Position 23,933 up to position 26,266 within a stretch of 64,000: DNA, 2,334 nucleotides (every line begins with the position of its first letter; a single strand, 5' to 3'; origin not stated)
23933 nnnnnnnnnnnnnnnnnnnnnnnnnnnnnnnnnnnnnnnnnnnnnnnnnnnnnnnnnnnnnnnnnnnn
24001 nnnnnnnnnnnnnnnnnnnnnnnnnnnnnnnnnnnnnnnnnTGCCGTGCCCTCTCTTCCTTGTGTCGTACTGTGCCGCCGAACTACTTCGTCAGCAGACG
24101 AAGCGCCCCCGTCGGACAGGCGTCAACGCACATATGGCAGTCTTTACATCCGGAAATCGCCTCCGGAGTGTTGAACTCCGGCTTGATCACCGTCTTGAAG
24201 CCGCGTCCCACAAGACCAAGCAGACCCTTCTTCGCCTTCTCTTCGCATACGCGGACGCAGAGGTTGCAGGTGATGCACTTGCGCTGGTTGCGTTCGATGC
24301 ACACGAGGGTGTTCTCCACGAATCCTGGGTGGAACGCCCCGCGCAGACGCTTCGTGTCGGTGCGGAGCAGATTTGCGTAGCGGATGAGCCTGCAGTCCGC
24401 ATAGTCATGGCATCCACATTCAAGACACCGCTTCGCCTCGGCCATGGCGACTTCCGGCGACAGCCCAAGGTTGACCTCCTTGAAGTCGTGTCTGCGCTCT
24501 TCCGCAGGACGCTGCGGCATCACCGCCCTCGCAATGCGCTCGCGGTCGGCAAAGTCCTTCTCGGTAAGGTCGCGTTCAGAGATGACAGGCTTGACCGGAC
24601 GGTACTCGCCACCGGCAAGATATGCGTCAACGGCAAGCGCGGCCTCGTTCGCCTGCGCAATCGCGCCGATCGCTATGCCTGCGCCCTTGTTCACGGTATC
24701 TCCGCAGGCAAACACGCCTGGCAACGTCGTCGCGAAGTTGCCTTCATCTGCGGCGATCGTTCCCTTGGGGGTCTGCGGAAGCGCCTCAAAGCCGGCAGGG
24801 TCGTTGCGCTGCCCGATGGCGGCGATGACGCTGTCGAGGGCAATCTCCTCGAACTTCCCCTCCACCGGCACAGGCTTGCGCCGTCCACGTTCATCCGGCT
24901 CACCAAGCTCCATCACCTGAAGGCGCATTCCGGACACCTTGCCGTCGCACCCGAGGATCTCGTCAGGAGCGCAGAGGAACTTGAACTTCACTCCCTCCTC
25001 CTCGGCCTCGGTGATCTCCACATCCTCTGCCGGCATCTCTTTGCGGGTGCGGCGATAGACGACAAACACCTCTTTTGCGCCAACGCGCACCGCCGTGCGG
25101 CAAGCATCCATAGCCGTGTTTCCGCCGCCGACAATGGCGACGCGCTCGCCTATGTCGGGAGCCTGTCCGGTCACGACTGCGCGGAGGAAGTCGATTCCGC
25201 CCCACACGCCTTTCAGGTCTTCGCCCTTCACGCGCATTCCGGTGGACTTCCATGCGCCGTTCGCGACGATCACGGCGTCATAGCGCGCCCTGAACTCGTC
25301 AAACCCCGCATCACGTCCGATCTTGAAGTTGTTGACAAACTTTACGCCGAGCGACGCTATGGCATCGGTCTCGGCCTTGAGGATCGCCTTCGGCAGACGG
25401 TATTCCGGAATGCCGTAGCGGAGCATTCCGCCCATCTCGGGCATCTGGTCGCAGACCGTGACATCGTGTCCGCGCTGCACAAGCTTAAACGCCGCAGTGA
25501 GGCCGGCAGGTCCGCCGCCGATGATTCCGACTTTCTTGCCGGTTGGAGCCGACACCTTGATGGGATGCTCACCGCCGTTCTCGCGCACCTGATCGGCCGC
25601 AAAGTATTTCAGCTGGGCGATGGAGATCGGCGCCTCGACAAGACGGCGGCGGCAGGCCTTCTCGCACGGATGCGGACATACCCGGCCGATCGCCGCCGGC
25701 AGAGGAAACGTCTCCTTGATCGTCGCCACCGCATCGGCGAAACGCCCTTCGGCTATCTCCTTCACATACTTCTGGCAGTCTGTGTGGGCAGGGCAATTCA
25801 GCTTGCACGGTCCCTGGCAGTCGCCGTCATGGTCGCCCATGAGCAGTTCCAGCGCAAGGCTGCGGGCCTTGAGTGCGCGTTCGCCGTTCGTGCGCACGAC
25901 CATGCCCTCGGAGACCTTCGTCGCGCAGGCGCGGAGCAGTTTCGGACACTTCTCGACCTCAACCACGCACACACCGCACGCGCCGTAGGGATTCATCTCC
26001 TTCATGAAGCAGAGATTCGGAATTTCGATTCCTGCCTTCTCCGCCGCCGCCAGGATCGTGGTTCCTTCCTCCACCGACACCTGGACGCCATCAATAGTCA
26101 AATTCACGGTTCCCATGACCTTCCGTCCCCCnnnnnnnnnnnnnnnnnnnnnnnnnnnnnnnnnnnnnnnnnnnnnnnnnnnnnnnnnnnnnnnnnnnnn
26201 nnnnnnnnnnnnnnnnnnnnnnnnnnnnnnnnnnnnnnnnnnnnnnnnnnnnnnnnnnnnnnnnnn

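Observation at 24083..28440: NuoE-like / NuoF-like / (HydA-N-terminal + GltD)-like operon: candidate Stn/Nfn-type electron-bifurcating transhydrogenase, expressed from an AT-rich island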

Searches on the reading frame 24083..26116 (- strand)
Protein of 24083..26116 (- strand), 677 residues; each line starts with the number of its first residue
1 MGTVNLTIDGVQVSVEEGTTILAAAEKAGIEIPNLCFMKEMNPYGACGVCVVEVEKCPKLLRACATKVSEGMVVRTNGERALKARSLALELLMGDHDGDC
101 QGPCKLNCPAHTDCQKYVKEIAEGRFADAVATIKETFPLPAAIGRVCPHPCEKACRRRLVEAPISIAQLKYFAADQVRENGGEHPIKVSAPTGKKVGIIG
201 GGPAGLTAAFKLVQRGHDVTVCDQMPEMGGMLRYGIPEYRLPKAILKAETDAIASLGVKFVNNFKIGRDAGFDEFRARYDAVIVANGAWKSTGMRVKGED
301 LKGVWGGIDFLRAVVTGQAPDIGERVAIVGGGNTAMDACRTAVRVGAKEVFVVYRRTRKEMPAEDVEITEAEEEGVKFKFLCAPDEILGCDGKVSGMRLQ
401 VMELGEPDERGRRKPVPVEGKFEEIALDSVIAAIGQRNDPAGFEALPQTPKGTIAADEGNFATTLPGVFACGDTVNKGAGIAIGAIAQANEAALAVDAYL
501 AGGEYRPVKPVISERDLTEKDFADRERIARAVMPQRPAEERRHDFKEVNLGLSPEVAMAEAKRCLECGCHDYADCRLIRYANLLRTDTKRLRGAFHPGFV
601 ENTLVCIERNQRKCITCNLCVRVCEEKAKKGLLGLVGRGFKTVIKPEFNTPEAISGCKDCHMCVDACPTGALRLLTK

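Call 3: search_protein_families(library=pfam, proteins=[window:24083-26116:-], max_evalue=0.01)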
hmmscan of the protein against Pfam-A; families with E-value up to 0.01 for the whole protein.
window:24083-26116:- (677 aa): 24 families
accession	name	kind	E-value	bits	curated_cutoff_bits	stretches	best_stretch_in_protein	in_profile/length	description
PF07992.20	Pyr_redox_2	-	8.5e-32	111.2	26.1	1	195-489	2-291/291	Pyridine nucleotide-disulphide oxidoreductase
PF13510.11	Fer2_4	-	3.6e-21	75.4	22.8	1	3-77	3-80/82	2Fe-2S iron-sulfur cluster binding domain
PF14691.11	Fer4_20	-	4.4e-21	75.2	25.8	1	100-180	27-111/113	Dihydroprymidine dehydrogenase domain II, 4Fe-4S cluster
PF13738.12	Pyr_redox_3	-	2.6e-10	40.5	30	1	274-365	122-205/305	Pyridine nucleotide-disulphide oxidoreductase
PF00070.33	Pyr_redox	-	4.5e-10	40.3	22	2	325-399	1-79/82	Pyridine nucleotide-disulphide oxidoreductase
PF01266.30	DAO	-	1.2e-09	38.6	27.9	1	196-229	2-35/353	FAD dependent oxidoreductase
PF00111.32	Fer2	-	7.5e-08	32.6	21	1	7-55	2-48/77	2Fe-2S iron-sulfur cluster binding domain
PF13450.12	NAD_binding_8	-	1.3e-07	32.2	21.9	1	198-232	1-35/68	NAD(P)-binding Rossmann-like domain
PF12838.12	Fer4_7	-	2.3e-06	28.4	27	1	613-671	1-52/52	4Fe-4S dicluster domain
PF13241.12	NAD_binding_7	-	3.3e-06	28.1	22.1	0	192-225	6-39/104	Putative NAD(P)-binding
PF03486.20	HI0933_like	-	1.8e-05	24.8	50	1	195-230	2-37/244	HI0933-like protein Rossmann domain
PF01262.27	AlaDh_PNT_C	-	2.1e-05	24.5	23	0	194-227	29-62/214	Alanine dehydrogenase/PNT, C-terminal domain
PF00890.30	FAD_binding_2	-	2.1e-05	24.3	20.4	1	198-232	4-38/414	FAD binding domain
PF12831.13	FAD_oxidored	-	3.3e-05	23.8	27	1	196-233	2-39/416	FAD dependent oxidoreductase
PF00037.32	Fer4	-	9.8e-05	22.4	21.1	2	657-673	8-24/24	4Fe-4S binding domain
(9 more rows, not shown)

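Call 4: search_protein_families(library=ncbifam, proteins=[window:24083-26116:-], max_evalue=0.001)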
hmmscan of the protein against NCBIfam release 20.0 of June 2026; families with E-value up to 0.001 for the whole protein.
window:24083-26116:- (677 aa): 72 families (the best 25 are shown)
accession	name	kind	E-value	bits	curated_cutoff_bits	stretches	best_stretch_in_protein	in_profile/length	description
NF009454.0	PRK12814.1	equivalog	2e-186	621.3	916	1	1-630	1-634/657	putative NADPH-dependent glutamate synthase small subunit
NF009410.0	PRK12771.1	subfamily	9.3e-146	486.7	516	1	101-575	47-520/566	NAD(P)-binding protein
NF009414.0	PRK12778.1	equivalog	1.5e-113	380.6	1103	2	100-501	334-750/752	bifunctional dihydroorotate dehydrogenase B NAD binding subunit/NADPH-dependent glutamate synthase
TIGR01316.1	gltA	equivalog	2.6e-105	352.8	471.75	2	101-500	35-449/449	NADPH-dependent glutamate synthase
TIGR03315.1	Se_ygfK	equivalog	4.3e-86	289.3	835.3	1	82-568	428-887/1012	putative selenate reductase subunit YgfK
NF009413.0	PRK12775.1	equivalog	9e-85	285.3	1895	2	103-508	340-762/1006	putative trifunctional 2-polyprenylphenol hydroxylase/glutamate synthase subunit beta/ferritin domain-containing protein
NF010590.0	PRK13984.1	equivalog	1e-84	284.9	946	2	103-502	197-608/611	putative oxidoreductase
TIGR01318.1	gltD_gamma_fam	subfamily_domain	4e-84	282.9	482.95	1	102-500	48-465/467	glutamate synthase, small subunit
NF009408.0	PRK12769.1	equivalog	1.6e-80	271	1003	1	104-501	236-652/659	formate-dependent uric acid utilization protein AegA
NF009415.0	PRK12779.1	equivalog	1.3e-73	248.4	1519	1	105-493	211-619/944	putative bifunctional glutamate synthase subunit beta/2-polyprenylphenol hydroxylase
NF009409.0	PRK12770.1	subfamily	2.9e-71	240.4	343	1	189-502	14-352/360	putative glutamate synthase subunit beta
TIGR01317.1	GOGAT_sm_gam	subfamily_domain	5.2e-66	223.5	447.7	1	99-504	46-482/485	glutamate synthase small subunit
NF009451.0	PRK12809.1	equivalog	1.6e-63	215.1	1154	1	103-494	218-628/639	formate-dependent uric acid utilization protein YgfT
NF045663.1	diclust_near_Sec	equivalog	7.6e-49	166.5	530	2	102-291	18-202/759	pyridine nucleotide-disulfide oxidoreductase/dicluster-binding protein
NF040763.1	FeFe_hydrog_A6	exception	3e-48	164.6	765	2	4-114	1-106/571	NADH-dependent [FeFe] hydrogenase, group A6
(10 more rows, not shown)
